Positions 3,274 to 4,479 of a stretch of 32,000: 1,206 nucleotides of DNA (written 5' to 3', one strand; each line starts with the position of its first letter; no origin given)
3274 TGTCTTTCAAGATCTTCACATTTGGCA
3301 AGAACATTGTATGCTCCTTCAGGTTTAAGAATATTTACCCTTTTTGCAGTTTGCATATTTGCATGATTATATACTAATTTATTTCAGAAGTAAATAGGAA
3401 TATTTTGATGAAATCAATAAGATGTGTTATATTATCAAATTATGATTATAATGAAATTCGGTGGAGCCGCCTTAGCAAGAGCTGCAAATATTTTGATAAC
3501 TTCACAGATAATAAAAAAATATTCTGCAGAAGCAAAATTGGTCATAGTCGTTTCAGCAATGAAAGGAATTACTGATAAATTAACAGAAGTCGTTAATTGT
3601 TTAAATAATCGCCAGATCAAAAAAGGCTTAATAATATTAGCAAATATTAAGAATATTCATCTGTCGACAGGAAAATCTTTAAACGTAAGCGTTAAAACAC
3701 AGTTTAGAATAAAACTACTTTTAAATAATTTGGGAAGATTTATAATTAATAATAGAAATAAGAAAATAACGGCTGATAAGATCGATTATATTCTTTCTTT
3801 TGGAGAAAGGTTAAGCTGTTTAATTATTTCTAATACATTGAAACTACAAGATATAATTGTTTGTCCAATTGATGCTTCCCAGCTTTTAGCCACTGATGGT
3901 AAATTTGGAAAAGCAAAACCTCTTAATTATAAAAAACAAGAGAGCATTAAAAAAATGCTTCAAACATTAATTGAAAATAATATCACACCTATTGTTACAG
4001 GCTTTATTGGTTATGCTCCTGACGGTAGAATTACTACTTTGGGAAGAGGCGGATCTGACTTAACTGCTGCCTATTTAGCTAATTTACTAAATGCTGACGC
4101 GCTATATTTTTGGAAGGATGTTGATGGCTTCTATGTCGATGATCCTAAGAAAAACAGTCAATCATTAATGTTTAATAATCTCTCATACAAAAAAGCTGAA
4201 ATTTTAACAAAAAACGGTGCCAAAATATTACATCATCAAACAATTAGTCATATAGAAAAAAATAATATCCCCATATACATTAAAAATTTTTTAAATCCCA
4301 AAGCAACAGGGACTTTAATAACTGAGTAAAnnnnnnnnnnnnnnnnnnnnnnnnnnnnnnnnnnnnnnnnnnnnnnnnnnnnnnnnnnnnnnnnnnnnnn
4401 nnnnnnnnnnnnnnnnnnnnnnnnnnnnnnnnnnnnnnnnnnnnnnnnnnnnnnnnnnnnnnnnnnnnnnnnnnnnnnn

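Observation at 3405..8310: Aspartate-to-homoserine module with an ACT-less aspartate kinase, co-transcribed with a sugar aminotransferase and a GT2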

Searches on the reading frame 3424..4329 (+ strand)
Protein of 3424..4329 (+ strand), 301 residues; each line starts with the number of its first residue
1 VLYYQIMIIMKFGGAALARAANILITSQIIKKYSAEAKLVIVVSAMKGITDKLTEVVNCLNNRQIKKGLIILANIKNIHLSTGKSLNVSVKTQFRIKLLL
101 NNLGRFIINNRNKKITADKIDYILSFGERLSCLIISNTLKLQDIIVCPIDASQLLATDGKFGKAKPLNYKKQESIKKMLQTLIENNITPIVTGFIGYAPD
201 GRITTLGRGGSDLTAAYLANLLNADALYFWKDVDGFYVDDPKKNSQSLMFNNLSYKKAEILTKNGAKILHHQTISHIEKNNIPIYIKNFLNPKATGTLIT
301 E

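Call 4: search_protein_families(library=pfam, proteins=[window:3424-4329:+], max_evalue=0.01)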
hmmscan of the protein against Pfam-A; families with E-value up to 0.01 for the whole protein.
window:3424-4329:+ (301 aa): 1 family
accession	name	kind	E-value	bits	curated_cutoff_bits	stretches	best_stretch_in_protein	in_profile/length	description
PF00696.33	AA_kinase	-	2.9e-43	148.7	24.9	1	7-288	2-234/234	Amino acid kinase family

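Call 5: search_protein_families(library=ncbifam, proteins=[window:3424-4329:+], max_evalue=0.001)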
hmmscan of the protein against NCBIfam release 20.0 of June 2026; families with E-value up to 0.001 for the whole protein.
window:3424-4329:+ (301 aa): 29 families (the best 25 are shown)
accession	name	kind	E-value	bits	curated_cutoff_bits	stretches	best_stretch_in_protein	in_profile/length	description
TIGR00657.1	asp_kinases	subfamily_domain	4.6e-68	230.3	208.7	1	7-300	3-283/442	aspartate kinase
NF004938.0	PRK06291.1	equivalog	1.1e-65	222.1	528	1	7-300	2-302/468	aspartate kinase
NF006570.0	PRK09084.1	equivalog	2.8e-63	214.6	455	1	7-300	4-291/452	lysine-sensitive aspartokinase 3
NF006959.0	PRK09436.1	equivalog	3.5e-59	200.7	726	1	7-300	1-296/819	bifunctional aspartate kinase/homoserine dehydrogenase I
TIGR00656.1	asp_kin_monofn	equivalog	1.4e-57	195.6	402.25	1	7-301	3-249/407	aspartate kinase, monofunctional class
NF006234.1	PRK08373.1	subfamily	1.7e-54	185.3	237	1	7-299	2-274/338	aspartate kinase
TIGR02078.1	AspKin_pair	subfamily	1.3e-43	149.7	242.4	1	7-299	1-268/327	putative Pyrococcus aspartate kinase subunit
NF006515.0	PRK08961.1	equivalog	2.1e-41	141.8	802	1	6-300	8-304/861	bifunctional aspartate kinase/diaminopimelate decarboxylase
NF005154.0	PRK06635.1-2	equivalog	5e-41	141.4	376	2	112-300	59-242/407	aspartate kinase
NF005159.0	PRK06635.2-3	equivalog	1.4e-40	139.6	379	2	112-278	59-227/406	aspartate kinase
NF006068.0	PRK08210.1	equivalog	2.2e-40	139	474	1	107-300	58-246/405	aspartate kinase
NF004579.0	PRK05925.1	equivalog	3.5e-39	135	665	1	8-299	4-278/440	aspartate kinase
NF007003.0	PRK09466.1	subfamily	8.1e-39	133.7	582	1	9-300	14-299/810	bifunctional aspartate kinase/homoserine dehydrogenase II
NF006540.0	PRK09034.1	equivalog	4.8e-38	131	434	1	7-300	1-288/454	aspartate kinase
NF005155.0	PRK06635.1-4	equivalog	7.1e-38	130.7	346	2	113-300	59-241/407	aspartate kinase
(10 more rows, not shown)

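Call 6: find_homologous_proteins(query=window:3442-4326:+, max_evalue=1e-10)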
Query window:3442-4326:+ (295 aa): 7709 proteins with E <= 1e-10 among 8000 candidates; the best 120 are listed.
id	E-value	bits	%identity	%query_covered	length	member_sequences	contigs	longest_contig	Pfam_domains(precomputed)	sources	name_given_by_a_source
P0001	3.5e-185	632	100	100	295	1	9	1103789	PF00696.34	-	-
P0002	7.4e-90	319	51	99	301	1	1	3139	PF00696.34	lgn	-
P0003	8.8e-86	306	51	100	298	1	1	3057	PF00696.34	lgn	-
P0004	2.6e-85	304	51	99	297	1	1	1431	PF00696.34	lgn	-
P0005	9.2e-85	303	50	100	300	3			PF00696.34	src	-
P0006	5.8e-84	300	50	100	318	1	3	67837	PF00696.34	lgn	-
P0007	3.2e-83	297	48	100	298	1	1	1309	PF00696.34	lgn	-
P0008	6.3e-82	293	48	99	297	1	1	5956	PF00696.34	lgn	-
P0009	9.1e-82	293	50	99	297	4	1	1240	PF00696.34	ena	-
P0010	1.7e-81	292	50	100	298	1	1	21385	PF00696.34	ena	-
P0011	8.6e-81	290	48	99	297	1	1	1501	PF00696.34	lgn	-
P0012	1.5e-80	289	47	99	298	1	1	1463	PF00696.34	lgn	-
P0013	1.6e-80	289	48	100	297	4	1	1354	PF00696.34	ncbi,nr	ncbi:aspartate kinase, partial [Candidatus Gottesmanbacteria bacterium]|nr:aspartate kinase [Candida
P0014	1.6e-80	289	47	99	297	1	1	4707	PF00696.34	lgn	-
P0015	2.5e-80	288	47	100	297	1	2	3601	PF00696.34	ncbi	-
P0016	3.6e-80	287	50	99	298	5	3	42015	PF00696.34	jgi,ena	-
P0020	3.0e-79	284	49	99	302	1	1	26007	PF00696.34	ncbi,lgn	-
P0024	3.9e-77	278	47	99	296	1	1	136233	PF00696.34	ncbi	-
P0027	1.5e-74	269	45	99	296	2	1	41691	PF00696.34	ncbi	-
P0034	2.7e-59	219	42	99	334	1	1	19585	PF00696.34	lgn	-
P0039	3.4e-53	199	39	100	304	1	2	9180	PF00696.34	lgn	-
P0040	4.0e-53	199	38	100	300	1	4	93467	PF00696.34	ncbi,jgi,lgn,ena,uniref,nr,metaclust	ncbi:hypothetical protein A2960_04885 [Candidatus Gottesmanbacteria bacterium RIFCSPLOWO2_01_FULL_39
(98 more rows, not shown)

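Call 7: find_encoding_contigs(protein=P0024, flank=10000, max_places=2)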
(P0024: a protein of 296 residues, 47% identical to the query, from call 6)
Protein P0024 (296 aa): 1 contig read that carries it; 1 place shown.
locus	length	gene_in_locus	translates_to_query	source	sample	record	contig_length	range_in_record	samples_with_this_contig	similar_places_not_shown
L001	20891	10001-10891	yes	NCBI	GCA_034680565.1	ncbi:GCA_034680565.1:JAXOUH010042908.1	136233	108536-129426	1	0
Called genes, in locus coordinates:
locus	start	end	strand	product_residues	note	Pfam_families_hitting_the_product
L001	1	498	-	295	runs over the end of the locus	-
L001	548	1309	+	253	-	PF03372:Exo_endo_phos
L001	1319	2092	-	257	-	PF01209:Ubie_methyltran (weak), PF13489:Methyltransf_23, PF03848:TehB (weak), PF13847:Methyltransf_31, PF08241:Methyltransf_11, PF08242:Methyltransf_12, PF13649:Methyltransf_25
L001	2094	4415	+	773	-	PF09586:YfhO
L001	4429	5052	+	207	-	PF05219:DREV (weak), PF13489:Methyltransf_23, PF13847:Methyltransf_31, PF08241:Methyltransf_11, PF08242:Methyltransf_12 (weak), PF13649:Methyltransf_25 (weak)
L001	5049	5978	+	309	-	PF03966:Trm112p (weak), PF01209:Ubie_methyltran, PF08003:Methyltransf_9 (weak), PF13489:Methyltransf_23, PF13847:Methyltransf_31, PF08241:Methyltransf_11, PF08242:Methyltransf_12, PF13649:Methyltransf_25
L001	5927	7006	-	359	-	PF01073:3Beta_HSD, PF01370:Epimerase, PF02719:Polysacc_synt_2 (faint), PF04321:RmlD_sub_bind, PF16363:GDP_Man_Dehyd, PF07993:NAD_binding_4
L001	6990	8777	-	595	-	PF02776:TPP_enzyme_N, PF00205:TPP_enzyme_M, PF02775:TPP_enzyme_C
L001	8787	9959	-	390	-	PF00155:Aminotran_1_2, PF01053:Cys_Met_Meta_PP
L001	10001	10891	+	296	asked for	PF00696:AA_kinase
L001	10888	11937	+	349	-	PF03447:NAD_binding_3, PF00742:Homoserine_dh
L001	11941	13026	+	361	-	PF01118:Semialdhyde_dh, PF02774:Semialdhyde_dhC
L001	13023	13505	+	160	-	-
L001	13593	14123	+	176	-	PF00534:Glycos_transf_1, PF13692:Glyco_trans_1_4, PF26337:Gtf3_C (weak)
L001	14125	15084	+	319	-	PF00676:E1_dh, PF02775:TPP_enzyme_C (weak), PF13292:DXP_synthase_N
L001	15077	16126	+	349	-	PF02779:Transket_pyr, PF02780:Transketolase_C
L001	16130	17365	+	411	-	PF00155:Aminotran_1_2 (weak), PF01041:DegT_DnrJ_EryC1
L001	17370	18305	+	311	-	PF01370:Epimerase, PF04321:RmlD_sub_bind (weak), PF02719:Polysacc_synt_2 (weak), PF16363:GDP_Man_Dehyd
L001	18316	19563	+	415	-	PF00534:Glycos_transf_1, PF13692:Glyco_trans_1_4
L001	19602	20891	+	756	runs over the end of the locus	-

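Call 8: find_encoding_contigs(protein=P0040, flank=10000, max_places=2)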
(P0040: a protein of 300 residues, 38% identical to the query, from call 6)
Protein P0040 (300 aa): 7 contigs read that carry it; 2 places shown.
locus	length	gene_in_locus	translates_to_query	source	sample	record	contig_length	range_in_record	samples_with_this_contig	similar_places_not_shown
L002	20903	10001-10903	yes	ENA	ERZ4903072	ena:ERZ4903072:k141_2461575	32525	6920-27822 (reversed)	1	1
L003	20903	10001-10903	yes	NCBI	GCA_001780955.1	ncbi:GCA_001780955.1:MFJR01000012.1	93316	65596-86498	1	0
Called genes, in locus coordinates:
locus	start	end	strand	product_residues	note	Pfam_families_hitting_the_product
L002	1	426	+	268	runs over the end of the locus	PF01925:TauE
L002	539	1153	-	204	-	PF02589:LUD_dom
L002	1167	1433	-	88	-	PF01022:HTH_5, PF12840:HTH_20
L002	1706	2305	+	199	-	PF00730:HhH-GPD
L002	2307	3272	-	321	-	PF02618:YceG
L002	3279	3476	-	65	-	-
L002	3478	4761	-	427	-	PF02885:Glycos_trans_3N (weak), PF00591:Glycos_transf_3, PF07831:PYNP_C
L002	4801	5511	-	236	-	PF04203:Sortase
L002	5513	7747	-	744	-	-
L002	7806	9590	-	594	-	PF01411:tRNA-synt_2c, PF07973:tRNA_SAD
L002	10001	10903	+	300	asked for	PF00696:AA_kinase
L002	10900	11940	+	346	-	PF03447:NAD_binding_3 (faint), PF00742:Homoserine_dh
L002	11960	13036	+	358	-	PF01118:Semialdhyde_dh, PF02774:Semialdhyde_dhC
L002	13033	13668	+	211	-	-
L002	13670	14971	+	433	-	PF00291:PALP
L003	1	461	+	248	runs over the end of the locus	PF01925:TauE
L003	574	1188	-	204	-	PF02589:LUD_dom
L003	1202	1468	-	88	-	PF01022:HTH_5, PF12840:HTH_20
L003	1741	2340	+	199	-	PF00730:HhH-GPD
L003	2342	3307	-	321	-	PF02618:YceG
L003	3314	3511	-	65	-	-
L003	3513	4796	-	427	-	PF02885:Glycos_trans_3N (weak), PF00591:Glycos_transf_3, PF07831:PYNP_C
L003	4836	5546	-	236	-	PF04203:Sortase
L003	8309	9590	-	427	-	PF01411:tRNA-synt_2c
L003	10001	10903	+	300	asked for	PF00696:AA_kinase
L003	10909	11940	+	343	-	PF03447:NAD_binding_3 (faint), PF00742:Homoserine_dh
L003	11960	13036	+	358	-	PF01118:Semialdhyde_dh, PF02774:Semialdhyde_dhC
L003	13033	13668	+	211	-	-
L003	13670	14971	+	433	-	PF00291:PALP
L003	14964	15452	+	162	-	-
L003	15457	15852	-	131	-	PF12732:YtxH (weak)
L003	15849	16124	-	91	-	-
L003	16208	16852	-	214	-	PF12844:HTH_19, PF13413:HTH_25, PF09136:Glucodextran_B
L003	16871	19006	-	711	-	PF17854:FtsK_alpha, PF01580:FtsK_SpoIIIE, PF09397:FtsK_gamma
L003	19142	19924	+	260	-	PF00005:ABC_tran, PF13304:AAA_21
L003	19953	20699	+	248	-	PF01061:ABC2_membrane (weak), PF12698:ABC2_membrane_3 (weak)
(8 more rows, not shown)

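Call 9: find_encoding_contigs(protein=P0006, flank=10000, max_places=2)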
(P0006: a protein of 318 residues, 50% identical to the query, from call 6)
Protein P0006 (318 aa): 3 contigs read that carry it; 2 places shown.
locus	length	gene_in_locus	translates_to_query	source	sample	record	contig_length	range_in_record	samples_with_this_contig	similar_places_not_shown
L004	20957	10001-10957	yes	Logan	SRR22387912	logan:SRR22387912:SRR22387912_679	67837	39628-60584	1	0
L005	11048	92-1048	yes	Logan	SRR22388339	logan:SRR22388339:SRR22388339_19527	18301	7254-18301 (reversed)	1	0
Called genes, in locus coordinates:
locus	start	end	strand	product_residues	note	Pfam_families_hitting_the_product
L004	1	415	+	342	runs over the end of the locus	PF00535:Glycos_transf_2, PF10111:Glyco_tranf_2_2, PF13506:Glyco_transf_21, PF13641:Glyco_tranf_2_3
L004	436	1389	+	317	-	PF04321:RmlD_sub_bind, PF01370:Epimerase, PF02719:Polysacc_synt_2 (faint), PF16363:GDP_Man_Dehyd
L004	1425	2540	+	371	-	PF00534:Glycos_transf_1, PF13692:Glyco_trans_1_4, PF13524:Glyco_trans_1_2 (weak), PF26337:Gtf3_C (faint)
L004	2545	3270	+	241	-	PF05050:Methyltransf_21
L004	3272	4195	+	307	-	PF03966:Trm112p (weak), PF13489:Methyltransf_23, PF01209:Ubie_methyltran, PF08003:Methyltransf_9 (weak), PF13847:Methyltransf_31, PF08241:Methyltransf_11, PF08242:Methyltransf_12, PF13649:Methyltransf_25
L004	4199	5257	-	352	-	PF01073:3Beta_HSD (weak), PF01370:Epimerase, PF04321:RmlD_sub_bind, PF16363:GDP_Man_Dehyd, PF07993:NAD_binding_4 (weak)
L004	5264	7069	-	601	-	PF02776:TPP_enzyme_N, PF00205:TPP_enzyme_M, PF02775:TPP_enzyme_C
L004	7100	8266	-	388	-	PF00155:Aminotran_1_2, PF01053:Cys_Met_Meta_PP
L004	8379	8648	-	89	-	-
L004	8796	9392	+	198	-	-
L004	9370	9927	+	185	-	-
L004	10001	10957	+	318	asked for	PF00696:AA_kinase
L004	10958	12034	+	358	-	PF03447:NAD_binding_3 (weak), PF00742:Homoserine_dh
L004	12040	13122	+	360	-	PF01118:Semialdhyde_dh, PF02774:Semialdhyde_dhC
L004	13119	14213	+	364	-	PF01041:DegT_DnrJ_EryC1, PF00266:Aminotran_5, PF01212:Beta_elim_lyase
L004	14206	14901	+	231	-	PF00535:Glycos_transf_2 (weak)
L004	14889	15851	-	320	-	PF02388:FemAB (faint), PF13480:Acetyltransf_6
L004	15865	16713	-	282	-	PF00551:Formyl_trans_N, PF02911:Formyl_trans_C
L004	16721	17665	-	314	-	PF01408:GFO_IDH_MocA, PF22725:GFO_IDH_MocA_C3 (weak)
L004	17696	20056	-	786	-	PF09586:YfhO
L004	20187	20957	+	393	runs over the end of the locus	PF01041:DegT_DnrJ_EryC1, PF01053:Cys_Met_Meta_PP (weak)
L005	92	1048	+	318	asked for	PF00696:AA_kinase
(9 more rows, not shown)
